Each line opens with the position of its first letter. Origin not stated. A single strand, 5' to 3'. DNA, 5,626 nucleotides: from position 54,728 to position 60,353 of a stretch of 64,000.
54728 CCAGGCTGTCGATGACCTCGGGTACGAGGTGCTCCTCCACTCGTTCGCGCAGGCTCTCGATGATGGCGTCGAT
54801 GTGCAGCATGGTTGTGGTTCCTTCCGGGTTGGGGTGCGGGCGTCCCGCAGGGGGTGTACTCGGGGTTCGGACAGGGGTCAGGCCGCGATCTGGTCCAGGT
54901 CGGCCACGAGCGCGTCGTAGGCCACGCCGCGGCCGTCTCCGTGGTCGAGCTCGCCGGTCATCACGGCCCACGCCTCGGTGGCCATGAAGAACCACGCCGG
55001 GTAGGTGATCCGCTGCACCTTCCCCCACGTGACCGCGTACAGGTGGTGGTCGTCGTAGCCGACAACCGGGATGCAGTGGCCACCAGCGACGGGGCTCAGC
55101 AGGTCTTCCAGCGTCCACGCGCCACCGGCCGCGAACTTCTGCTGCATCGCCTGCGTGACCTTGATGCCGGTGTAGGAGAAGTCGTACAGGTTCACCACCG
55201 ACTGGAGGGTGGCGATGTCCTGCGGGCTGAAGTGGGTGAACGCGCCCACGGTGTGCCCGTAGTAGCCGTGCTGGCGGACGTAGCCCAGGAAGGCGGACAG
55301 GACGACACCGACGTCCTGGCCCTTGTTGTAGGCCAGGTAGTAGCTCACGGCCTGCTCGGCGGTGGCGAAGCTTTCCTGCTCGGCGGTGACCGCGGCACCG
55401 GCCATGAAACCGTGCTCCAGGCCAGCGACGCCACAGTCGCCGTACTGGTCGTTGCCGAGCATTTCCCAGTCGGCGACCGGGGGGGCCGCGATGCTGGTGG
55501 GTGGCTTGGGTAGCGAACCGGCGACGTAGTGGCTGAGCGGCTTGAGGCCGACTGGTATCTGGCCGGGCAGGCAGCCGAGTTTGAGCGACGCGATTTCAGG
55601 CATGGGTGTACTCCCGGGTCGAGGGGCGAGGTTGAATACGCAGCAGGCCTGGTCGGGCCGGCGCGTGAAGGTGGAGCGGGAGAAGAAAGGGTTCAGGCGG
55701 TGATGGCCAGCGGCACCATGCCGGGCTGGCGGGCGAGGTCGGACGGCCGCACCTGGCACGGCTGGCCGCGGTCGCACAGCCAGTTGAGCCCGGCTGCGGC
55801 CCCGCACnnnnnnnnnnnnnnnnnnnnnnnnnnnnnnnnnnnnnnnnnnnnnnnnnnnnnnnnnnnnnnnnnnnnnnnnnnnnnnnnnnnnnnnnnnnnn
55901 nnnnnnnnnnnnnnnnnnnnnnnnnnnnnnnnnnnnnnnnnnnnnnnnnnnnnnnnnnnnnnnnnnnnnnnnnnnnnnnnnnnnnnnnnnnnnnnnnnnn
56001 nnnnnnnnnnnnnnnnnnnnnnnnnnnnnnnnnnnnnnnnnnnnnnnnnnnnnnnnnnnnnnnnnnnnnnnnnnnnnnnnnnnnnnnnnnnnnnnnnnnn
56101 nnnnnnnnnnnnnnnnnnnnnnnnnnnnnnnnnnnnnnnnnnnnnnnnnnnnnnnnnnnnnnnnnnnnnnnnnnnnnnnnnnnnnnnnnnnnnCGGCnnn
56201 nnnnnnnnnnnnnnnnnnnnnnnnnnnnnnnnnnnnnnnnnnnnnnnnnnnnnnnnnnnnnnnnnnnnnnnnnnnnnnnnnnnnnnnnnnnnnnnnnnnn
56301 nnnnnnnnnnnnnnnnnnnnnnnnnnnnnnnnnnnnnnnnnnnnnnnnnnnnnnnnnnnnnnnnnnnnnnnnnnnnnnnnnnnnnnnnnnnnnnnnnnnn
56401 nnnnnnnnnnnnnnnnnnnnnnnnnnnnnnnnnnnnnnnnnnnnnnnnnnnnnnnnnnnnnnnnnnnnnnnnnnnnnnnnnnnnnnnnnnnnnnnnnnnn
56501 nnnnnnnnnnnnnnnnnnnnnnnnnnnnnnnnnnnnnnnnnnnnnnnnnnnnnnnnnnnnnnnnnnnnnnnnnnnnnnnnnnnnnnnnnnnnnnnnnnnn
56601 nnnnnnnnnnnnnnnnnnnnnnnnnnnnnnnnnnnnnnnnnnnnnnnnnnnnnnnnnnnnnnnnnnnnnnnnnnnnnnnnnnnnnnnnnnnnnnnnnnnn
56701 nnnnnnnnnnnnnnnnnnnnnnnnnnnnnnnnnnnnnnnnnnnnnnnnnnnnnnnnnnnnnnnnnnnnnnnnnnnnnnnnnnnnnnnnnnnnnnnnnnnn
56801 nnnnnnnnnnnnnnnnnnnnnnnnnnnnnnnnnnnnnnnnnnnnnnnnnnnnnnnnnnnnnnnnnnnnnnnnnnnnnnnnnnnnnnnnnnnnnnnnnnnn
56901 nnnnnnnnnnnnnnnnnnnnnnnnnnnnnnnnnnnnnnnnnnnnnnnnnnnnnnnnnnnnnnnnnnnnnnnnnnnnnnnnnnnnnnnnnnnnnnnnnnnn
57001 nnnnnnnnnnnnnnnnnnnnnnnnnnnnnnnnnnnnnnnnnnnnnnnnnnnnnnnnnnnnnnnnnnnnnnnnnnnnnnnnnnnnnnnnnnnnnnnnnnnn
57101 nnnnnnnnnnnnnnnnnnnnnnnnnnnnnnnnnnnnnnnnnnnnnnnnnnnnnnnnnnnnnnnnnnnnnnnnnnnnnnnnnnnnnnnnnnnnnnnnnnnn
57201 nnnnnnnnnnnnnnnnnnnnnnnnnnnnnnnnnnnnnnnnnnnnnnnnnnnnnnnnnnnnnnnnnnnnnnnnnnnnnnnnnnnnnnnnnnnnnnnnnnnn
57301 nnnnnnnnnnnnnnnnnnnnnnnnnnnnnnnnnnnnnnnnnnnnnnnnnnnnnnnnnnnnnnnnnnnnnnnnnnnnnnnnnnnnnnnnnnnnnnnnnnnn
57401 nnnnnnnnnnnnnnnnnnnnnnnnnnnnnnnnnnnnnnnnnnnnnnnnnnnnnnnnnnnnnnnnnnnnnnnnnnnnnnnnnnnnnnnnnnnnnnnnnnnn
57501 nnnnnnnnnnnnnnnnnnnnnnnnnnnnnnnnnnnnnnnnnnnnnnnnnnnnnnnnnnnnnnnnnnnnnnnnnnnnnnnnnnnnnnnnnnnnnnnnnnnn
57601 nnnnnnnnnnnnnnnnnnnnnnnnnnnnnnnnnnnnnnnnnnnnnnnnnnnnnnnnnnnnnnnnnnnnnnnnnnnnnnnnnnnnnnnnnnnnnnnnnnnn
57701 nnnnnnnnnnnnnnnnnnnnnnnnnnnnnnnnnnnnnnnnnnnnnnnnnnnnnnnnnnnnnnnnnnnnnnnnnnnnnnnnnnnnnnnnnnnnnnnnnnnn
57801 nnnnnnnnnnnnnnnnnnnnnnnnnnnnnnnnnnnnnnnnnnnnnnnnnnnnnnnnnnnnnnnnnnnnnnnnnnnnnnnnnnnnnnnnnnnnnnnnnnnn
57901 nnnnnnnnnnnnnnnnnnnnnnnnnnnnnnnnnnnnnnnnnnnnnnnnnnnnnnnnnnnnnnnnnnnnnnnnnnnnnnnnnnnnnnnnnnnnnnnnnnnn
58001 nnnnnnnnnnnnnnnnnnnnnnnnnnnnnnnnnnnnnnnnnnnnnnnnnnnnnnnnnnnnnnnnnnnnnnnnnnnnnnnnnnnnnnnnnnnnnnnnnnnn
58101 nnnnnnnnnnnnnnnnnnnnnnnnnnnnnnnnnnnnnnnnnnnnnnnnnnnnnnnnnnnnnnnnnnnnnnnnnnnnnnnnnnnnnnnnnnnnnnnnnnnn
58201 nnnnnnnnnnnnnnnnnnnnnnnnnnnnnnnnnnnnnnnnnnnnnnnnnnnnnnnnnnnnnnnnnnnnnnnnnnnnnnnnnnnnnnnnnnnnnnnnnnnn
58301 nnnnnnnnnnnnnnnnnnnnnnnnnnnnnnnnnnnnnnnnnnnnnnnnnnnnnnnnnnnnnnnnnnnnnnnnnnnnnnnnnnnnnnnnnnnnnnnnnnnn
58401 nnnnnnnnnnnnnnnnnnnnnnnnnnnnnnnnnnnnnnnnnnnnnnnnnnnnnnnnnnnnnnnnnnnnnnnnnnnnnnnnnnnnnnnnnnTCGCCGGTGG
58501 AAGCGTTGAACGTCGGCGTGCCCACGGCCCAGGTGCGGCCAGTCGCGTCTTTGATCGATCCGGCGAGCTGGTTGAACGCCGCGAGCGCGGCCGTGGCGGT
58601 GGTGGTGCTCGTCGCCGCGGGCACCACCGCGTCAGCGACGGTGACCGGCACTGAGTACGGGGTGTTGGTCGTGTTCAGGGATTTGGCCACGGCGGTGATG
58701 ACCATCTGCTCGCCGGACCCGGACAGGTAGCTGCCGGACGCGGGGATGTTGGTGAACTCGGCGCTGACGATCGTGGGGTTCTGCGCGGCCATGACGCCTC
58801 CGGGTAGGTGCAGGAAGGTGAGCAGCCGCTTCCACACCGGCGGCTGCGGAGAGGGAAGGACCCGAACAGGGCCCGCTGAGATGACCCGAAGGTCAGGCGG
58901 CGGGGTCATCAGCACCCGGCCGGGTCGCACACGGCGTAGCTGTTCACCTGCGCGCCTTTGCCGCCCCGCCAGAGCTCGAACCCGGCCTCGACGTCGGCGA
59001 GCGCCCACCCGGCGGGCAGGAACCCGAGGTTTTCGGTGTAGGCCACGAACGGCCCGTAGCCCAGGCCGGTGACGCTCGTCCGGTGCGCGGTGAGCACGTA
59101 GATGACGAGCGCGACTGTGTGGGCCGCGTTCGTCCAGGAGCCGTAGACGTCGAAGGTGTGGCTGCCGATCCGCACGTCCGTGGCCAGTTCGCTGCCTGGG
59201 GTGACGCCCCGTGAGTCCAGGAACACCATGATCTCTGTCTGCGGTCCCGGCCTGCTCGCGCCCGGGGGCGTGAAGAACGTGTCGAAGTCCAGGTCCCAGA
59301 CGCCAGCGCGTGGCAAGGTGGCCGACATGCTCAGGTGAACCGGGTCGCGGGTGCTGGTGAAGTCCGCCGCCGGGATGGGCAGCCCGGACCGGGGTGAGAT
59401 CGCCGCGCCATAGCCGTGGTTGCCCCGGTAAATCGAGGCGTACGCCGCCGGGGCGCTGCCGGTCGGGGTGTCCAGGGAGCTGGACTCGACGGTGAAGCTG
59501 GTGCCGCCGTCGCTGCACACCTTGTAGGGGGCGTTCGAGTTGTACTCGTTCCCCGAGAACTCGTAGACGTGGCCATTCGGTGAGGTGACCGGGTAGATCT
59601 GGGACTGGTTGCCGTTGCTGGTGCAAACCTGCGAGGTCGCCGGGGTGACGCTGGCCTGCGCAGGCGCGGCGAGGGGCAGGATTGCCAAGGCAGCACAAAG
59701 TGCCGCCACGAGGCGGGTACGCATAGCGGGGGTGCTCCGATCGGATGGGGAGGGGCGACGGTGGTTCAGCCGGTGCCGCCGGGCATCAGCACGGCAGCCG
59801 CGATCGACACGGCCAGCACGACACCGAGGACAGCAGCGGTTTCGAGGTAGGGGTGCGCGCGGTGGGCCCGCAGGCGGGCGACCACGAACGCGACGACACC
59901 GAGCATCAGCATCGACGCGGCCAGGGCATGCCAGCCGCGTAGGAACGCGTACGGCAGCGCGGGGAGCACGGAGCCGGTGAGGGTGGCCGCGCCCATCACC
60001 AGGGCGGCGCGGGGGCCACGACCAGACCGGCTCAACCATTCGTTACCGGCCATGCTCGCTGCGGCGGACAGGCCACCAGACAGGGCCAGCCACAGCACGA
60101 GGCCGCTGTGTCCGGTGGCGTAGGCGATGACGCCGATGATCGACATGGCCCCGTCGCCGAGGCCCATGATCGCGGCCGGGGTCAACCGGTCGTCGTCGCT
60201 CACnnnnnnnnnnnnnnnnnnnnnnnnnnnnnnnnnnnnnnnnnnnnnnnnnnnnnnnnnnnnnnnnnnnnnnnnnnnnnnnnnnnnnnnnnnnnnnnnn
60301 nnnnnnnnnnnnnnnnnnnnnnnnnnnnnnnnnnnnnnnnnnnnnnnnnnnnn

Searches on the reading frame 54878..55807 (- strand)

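Call 37: search_protein_families(library=pfam, proteins=[window:54878-55807:-], max_evalue=0.001)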
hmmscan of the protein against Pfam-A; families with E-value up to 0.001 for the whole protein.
window:54878-55807:- (309 aa): 0 families

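Call 39: search_protein_families(library=phrogs, proteins=[window:54878-55807:-], max_evalue=0.001)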
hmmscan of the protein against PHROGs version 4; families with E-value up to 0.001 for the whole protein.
window:54878-55807:- (309 aa): 1 family
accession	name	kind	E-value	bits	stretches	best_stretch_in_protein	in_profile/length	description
phrog_19005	-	unknown function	1.9e-21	77.3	1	76-306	4-254/260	-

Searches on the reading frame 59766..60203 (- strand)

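Call 37: search_protein_families(library=pfam, proteins=[window:59766-60203:-], max_evalue=0.001)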
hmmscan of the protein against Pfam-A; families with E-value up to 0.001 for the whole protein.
window:59766-60203:- (145 aa): 1 family
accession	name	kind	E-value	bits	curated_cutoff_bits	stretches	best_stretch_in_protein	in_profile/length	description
PF01988.24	VIT1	-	1.8e-05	25.1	28.1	0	10-60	3-57/214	VIT family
